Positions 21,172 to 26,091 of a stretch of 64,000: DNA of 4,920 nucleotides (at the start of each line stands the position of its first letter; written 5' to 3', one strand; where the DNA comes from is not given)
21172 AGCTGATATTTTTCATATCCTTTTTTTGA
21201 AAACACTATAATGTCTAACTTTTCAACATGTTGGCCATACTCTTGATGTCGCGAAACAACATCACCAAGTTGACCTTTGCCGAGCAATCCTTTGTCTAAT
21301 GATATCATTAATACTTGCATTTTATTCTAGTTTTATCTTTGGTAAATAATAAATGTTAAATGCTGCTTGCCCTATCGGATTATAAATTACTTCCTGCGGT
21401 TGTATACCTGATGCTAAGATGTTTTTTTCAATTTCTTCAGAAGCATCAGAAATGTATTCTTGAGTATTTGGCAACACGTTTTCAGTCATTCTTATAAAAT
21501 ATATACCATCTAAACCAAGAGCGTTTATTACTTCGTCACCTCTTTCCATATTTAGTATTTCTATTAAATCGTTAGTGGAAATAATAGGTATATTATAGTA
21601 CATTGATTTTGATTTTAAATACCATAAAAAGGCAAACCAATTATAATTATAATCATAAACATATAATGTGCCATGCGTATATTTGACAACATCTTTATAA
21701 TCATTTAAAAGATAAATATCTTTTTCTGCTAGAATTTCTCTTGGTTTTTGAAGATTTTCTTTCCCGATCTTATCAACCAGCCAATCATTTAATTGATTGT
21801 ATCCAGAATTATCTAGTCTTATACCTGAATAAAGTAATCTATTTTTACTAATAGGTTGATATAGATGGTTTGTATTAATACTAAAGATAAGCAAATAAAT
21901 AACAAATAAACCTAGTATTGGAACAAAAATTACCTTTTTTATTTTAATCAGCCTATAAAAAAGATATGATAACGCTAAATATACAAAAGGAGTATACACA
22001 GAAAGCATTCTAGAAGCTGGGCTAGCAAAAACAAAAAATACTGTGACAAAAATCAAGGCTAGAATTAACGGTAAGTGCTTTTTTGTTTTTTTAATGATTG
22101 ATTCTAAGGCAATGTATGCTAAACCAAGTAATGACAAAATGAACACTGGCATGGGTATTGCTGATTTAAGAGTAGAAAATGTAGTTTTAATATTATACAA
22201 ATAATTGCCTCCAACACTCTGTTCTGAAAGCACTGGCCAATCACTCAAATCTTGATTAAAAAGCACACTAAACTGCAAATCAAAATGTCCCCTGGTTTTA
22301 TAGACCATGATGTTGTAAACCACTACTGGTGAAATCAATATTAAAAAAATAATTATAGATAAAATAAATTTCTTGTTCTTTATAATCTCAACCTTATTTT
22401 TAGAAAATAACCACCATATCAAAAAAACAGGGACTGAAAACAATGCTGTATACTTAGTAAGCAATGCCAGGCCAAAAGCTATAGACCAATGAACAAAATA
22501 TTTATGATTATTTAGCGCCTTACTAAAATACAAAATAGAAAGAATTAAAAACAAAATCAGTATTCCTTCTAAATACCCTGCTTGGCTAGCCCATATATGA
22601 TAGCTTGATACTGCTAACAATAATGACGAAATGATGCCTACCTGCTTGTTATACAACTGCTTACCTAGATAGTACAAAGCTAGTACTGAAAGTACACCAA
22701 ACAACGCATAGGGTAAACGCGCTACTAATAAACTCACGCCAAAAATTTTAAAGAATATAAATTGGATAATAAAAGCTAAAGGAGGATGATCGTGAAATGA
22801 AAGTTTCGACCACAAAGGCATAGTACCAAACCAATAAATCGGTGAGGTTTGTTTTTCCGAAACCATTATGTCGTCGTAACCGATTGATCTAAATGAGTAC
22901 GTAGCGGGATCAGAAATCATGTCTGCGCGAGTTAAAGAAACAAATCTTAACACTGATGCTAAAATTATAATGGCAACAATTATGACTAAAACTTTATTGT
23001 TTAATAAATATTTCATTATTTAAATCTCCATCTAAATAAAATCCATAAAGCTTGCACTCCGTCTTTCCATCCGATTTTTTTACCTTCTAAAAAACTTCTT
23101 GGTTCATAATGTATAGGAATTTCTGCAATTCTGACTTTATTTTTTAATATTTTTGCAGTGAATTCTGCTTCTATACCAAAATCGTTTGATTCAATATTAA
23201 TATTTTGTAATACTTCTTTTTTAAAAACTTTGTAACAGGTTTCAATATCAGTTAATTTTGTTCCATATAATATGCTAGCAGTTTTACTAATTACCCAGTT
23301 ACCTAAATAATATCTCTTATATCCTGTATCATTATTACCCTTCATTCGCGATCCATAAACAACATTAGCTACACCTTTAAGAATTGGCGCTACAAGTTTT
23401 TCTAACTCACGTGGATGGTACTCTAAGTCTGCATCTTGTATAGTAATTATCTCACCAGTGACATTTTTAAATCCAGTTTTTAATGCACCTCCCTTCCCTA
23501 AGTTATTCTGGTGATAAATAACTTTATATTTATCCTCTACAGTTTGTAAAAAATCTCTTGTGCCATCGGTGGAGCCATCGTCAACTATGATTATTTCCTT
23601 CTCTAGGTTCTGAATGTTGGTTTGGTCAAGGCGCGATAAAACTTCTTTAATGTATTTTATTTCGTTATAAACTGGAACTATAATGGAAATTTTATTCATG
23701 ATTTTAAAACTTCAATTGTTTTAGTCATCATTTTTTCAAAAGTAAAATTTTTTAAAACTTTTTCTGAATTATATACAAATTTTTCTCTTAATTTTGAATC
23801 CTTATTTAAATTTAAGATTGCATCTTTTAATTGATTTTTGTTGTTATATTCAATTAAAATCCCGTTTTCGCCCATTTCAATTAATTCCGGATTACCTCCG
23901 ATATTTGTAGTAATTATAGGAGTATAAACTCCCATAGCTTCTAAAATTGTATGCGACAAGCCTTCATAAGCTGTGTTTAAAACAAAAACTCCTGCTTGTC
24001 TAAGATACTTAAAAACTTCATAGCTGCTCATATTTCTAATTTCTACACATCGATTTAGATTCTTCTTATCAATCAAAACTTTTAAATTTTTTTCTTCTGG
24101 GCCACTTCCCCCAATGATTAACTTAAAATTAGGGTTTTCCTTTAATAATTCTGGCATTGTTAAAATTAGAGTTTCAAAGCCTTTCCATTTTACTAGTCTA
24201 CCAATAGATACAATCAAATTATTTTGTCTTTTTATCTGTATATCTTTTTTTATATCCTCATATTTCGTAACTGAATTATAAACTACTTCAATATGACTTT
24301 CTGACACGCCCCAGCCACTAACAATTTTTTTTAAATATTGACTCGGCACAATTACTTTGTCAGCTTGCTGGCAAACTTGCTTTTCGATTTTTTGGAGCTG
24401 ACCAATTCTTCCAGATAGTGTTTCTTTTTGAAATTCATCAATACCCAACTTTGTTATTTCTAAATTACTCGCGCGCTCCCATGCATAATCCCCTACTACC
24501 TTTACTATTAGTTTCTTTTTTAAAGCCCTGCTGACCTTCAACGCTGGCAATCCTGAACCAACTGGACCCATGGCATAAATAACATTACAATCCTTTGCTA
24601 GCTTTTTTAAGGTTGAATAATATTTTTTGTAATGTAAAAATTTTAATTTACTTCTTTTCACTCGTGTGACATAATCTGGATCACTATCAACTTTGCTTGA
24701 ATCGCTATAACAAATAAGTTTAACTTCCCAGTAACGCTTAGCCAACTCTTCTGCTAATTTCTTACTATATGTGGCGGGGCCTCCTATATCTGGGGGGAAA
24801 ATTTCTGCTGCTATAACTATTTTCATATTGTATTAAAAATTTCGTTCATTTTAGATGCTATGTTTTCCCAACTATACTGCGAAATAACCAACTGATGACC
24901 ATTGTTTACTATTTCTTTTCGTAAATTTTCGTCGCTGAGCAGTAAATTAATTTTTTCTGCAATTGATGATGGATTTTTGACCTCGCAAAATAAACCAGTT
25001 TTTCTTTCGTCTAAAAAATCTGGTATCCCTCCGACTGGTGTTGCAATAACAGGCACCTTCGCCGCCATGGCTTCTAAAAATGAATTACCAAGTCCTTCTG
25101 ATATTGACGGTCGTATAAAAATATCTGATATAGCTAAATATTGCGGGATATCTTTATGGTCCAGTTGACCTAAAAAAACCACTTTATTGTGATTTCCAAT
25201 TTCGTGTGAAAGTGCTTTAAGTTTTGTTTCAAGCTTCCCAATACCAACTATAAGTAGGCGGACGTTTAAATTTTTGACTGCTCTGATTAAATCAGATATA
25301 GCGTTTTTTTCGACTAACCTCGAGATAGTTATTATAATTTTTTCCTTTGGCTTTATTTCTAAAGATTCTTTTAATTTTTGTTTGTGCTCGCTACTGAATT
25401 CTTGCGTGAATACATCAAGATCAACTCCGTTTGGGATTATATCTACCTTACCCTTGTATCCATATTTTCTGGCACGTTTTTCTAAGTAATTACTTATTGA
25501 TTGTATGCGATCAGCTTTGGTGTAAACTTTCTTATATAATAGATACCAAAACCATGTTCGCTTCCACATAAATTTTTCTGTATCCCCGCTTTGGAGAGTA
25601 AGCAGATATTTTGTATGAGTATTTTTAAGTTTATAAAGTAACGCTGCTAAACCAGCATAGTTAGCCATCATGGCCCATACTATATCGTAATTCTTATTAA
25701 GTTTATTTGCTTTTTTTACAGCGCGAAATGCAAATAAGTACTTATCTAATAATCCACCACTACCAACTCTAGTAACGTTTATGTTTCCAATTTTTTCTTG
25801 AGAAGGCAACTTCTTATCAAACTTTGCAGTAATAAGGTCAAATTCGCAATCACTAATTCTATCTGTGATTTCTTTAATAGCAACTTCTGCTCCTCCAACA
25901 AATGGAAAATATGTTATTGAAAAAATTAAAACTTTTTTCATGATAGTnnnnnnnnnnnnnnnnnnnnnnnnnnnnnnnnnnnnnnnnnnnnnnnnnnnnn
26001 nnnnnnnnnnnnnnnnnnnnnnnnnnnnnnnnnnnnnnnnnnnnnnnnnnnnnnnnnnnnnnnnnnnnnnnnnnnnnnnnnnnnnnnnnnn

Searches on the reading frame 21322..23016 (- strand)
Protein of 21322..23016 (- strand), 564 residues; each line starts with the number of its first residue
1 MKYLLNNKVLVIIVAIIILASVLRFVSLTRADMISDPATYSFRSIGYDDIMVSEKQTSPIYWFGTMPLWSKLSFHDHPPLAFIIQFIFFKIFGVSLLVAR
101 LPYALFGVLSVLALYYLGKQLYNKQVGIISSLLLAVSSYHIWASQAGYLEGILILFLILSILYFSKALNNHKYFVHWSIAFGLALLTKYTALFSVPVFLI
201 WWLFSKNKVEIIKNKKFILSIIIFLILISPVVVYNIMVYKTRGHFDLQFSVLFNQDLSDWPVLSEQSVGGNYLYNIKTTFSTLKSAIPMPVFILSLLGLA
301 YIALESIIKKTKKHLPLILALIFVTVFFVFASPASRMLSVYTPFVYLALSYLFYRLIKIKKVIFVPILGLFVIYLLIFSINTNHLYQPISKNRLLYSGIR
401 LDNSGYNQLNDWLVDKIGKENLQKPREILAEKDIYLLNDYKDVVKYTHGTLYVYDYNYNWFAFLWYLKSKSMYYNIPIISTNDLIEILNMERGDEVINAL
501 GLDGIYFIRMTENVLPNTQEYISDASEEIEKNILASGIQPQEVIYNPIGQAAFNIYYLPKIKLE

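Call 6: search_protein_families(library=pfam, proteins=[window:21322-23016:-], max_evalue=0.001)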
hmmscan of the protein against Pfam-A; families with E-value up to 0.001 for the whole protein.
window:21322-23016:- (564 aa): 2 families
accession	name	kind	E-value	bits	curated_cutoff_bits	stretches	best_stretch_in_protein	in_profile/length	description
PF13231.12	PMT_2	-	2e-26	93.5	26.1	1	76-234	1-160/160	Dolichyl-phosphate-mannose-protein mannosyltransferase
PF02366.24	PMT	-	9.4e-10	38.9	22.7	1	79-235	64-234/245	Dolichyl-phosphate-mannose-protein mannosyltransferase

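Call 25: search_protein_families(library=ncbifam, proteins=[window:21322-23016:-], max_evalue=0.00001)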
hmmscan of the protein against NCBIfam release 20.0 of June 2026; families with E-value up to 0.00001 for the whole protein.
window:21322-23016:- (564 aa): 1 family
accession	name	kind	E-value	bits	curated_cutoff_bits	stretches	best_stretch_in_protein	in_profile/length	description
TIGR03663.1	TIGR03663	subfamily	3.6e-06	26.3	126.25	1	77-327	51-305/435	flippase activity-associated protein Agl23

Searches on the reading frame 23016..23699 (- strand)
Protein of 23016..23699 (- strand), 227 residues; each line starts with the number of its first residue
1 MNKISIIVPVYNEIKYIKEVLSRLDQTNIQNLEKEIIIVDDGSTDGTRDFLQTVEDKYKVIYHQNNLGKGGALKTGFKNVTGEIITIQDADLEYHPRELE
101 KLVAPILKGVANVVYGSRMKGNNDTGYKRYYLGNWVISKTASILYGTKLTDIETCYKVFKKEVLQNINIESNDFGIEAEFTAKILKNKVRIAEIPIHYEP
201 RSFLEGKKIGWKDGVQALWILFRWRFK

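Call 7: search_protein_families(library=pfam, proteins=[window:23016-23699:-], max_evalue=0.001)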
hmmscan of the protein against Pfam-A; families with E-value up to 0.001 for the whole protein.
window:23016-23699:- (227 aa): 3 families
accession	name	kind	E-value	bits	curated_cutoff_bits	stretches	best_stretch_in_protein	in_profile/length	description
PF00535.33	Glycos_transf_2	-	1.7e-38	132.6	23.3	1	5-166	1-166/168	Glycosyl transferase family 2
PF13641.12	Glyco_tranf_2_3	-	1.2e-10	42.2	27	1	4-110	3-116/230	Glycosyltransferase like family 2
PF10111.15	Glyco_tranf_2_2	-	6.5e-08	32.8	27.3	1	5-103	1-103/276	Glycosyltransferase like family 2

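Call 25: search_protein_families(library=ncbifam, proteins=[window:23016-23699:-], max_evalue=0.00001)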
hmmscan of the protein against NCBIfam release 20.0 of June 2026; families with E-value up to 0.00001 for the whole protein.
window:23016-23699:- (227 aa): 18 families
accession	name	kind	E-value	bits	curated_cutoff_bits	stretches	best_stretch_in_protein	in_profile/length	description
TIGR04182.1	glyco_TIGR04182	equivalog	1.5e-38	132.9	325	1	4-223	2-216/293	S-layer glycoprotein N-glycosyltransferase AglJ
NF058614.1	PPMAGASynPpgS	equivalog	2.5e-20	72.9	370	1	5-197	3-195/226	polyprenyl-phospho-N-acetylgalactosaminyl synthase PpgS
NF041391.1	DPhHxTase_Halo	equivalog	1.1e-19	70.3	375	1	10-201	3-186/213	dolichyl-phosphate hexose transferase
NF007986.1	PRK10714.1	equivalog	4.5e-18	65.3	529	1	2-206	6-208/316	undecaprenyl-phosphate 4-deoxy-4-formamido-L-arabinose transferase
TIGR03937.1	PgaC_IcaA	equivalog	1.4e-17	63.8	422.3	1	2-202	45-246/407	poly-beta-1,6-N-acetyl-D-glucosamine synthase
NF041875.1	EPS_EpsD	equivalog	1.9e-17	63.6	370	1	4-117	1-115/325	exopolysaccharide biosynthesis glycosyltransferase EpsD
NF047588.1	GlcsyltransPgfSStrep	equivalog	5.8e-17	61.9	500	1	3-167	2-167/308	glycosyltransferase PgfS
NF007482.0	PRK10073.1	equivalog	1.5e-16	60.4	423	1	2-104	6-108/334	glycosyltransferase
TIGR04283.1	glyco_like_mftF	equivalog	9.7e-15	54.7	182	1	4-123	1-115/221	TIGR04283 family arsenosugar biosynthesis glycosyltransferase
TIGR03965.1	mycofact_glyco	equivalog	1.8e-14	53.5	280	1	2-111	74-184/467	mycofactocin biosynthesis glycosyltransferase MftF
NF047683.1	TeichurnBiosyTuaG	equivalog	7.8e-14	51.9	400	1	3-104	7-109/252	teichuronic acid biosynthesis protein TuaG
NF010496.0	PRK13915.1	equivalog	3e-12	46.2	262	1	2-108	31-144/307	glucosyl-3-phosphoglycerate synthase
NF050050.1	ProtGlycPglI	equivalog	7.3e-11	42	500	1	1-188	1-189/306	GalNAc(5)-diNAcBac-PP-undecaprenol beta-1,3-glucosyltransferase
NF053739.1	GlytfEpsEBac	equivalog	7.5e-10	38.2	450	1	3-129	2-130/265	glycosyltransferase EpsE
NF038302.1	EPS_HpsE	equivalog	5.8e-09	35.4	300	1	4-92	3-97/307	hormogonium polysaccharide biosynthesis glycosyltransferase HpsE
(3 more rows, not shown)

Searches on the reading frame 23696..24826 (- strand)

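Call 7: search_protein_families(library=pfam, proteins=[window:23696-24826:-], max_evalue=0.001)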
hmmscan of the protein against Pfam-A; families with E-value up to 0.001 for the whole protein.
window:23696-24826:- (376 aa): 6 families
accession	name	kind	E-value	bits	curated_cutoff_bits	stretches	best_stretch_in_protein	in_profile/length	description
PF00534.26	Glycos_transf_1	-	2e-39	135.3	26.4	1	190-356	3-171/172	Glycosyl transferases group 1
PF13692.12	Glyco_trans_1_4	-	2.3e-29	102.9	27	1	204-342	3-141/142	Glycosyl transferases group 1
PF13439.12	Glyco_transf_4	-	2.2e-16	60.8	28.5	1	14-186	1-166/170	Glycosyltransferase Family 4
PF13579.12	Glyco_trans_4_4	-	5.9e-11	43.4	29.7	1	15-184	1-157/158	Glycosyl transferase 4-like domain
PF13477.12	Glyco_trans_4_2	-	6.8e-05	23.5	23.4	1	19-107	11-103/139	Glycosyl transferase 4-like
PF20706.3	GT4-conflict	-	0.00048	19.6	26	0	145-317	137-321/385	Family 4 Glycosyltransferase in conflict systems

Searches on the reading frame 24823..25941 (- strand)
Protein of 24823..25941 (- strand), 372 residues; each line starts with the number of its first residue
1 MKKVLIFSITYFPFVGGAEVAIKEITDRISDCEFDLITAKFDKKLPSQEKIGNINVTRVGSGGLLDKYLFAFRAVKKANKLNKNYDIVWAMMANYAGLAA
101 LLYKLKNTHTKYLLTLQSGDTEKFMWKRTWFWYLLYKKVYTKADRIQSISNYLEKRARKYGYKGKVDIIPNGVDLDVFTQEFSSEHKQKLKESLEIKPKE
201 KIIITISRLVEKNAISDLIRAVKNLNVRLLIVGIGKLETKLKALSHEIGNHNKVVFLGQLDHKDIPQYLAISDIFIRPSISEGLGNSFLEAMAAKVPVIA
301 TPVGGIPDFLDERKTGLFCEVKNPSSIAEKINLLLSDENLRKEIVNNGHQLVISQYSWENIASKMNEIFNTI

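Call 7: search_protein_families(library=pfam, proteins=[window:24823-25941:-], max_evalue=0.001)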
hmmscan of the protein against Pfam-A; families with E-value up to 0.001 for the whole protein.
window:24823-25941:- (372 aa): 6 families
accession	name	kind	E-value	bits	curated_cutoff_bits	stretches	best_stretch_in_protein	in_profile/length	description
PF00534.26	Glycos_transf_1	-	3.1e-44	151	26.4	1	187-349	2-170/172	Glycosyl transferases group 1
PF13692.12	Glyco_trans_1_4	-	4.9e-32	111.6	27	1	201-337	2-142/142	Glycosyl transferases group 1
PF13439.12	Glyco_transf_4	-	1e-16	61.9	28.5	1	15-176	1-169/170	Glycosyltransferase Family 4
PF13524.12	Glyco_trans_1_2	-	1.6e-12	48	25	1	217-365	4-142/144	Glycosyl transferase-like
PF13579.12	Glyco_trans_4_4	-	1.1e-08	36.1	29.7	1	17-172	2-158/158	Glycosyl transferase 4-like domain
PF20706.3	GT4-conflict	-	1.1e-07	31.7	26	1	214-364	220-384/385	Family 4 Glycosyltransferase in conflict systems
